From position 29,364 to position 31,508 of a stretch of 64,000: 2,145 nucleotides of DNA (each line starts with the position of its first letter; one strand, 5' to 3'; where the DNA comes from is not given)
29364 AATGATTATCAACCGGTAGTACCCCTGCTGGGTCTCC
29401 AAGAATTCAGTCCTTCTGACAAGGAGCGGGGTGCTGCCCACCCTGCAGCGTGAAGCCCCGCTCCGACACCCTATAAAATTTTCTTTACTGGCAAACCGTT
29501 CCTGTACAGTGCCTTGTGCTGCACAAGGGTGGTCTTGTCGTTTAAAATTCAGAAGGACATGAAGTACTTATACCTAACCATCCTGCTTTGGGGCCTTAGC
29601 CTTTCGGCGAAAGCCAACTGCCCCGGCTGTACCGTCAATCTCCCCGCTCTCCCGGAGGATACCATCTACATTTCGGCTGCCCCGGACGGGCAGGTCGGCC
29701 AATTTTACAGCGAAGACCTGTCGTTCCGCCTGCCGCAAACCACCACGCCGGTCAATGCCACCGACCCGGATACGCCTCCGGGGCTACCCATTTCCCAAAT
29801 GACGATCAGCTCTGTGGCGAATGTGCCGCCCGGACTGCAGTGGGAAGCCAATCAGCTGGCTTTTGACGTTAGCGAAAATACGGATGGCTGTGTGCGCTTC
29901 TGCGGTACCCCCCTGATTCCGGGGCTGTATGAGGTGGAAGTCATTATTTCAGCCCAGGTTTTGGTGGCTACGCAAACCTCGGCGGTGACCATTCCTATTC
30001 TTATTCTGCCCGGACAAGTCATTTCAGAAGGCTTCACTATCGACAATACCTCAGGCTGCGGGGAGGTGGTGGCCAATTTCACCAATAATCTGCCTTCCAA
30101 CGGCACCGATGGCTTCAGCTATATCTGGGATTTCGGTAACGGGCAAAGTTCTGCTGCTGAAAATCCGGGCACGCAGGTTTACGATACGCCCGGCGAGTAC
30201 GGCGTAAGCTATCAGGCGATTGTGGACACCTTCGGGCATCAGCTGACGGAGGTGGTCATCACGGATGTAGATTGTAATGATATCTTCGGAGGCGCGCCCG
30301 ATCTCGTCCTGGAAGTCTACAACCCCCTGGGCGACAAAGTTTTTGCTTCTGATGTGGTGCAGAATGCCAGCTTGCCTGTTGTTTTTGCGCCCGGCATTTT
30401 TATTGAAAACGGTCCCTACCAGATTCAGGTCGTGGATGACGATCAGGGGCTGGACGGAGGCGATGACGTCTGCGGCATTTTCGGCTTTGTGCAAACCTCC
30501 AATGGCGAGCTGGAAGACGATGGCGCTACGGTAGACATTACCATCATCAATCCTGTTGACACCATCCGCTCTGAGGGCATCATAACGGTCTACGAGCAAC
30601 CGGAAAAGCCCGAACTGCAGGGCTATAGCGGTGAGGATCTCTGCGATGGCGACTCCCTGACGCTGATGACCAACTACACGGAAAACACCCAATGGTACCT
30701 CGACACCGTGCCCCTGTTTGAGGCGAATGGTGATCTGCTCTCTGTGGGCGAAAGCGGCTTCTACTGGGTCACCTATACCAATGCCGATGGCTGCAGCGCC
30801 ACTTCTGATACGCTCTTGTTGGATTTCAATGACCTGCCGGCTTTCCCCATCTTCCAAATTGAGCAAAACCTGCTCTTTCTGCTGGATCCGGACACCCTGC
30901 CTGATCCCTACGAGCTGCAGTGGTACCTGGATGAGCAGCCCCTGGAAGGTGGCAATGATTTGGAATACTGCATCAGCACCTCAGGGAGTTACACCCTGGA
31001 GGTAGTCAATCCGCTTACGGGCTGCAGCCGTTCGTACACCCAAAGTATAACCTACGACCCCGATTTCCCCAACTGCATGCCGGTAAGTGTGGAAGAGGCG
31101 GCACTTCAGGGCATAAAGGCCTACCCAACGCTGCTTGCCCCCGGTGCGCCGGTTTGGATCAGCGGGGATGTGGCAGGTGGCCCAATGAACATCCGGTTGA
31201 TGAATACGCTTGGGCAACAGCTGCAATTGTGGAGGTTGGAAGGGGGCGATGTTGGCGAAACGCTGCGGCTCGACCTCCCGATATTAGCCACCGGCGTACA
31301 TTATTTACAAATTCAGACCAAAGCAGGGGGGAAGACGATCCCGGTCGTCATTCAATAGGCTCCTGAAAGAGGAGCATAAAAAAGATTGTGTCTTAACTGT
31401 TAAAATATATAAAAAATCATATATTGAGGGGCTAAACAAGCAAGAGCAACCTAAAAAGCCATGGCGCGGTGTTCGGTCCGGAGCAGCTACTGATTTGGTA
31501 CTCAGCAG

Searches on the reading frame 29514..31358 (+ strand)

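Call 58: search_protein_families(library=pfam, proteins=[window:29514-31358:+], max_evalue=0.001)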
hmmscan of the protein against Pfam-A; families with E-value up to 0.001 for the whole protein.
window:29514-31358:+ (614 aa): 3 families
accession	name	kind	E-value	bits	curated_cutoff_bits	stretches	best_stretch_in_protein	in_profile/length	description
PF18911.6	PKD_4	-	1.3e-05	25.6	27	1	182-232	15-65/85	PKD domain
PF00801.26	PKD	-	1.8e-05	25.1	23.5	1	189-235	19-65/80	PKD domain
PF06832.18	BiPBP_C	-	0.00017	21.9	26.8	0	467-498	45-79/90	Penicillin-Binding Protein C-terminus Family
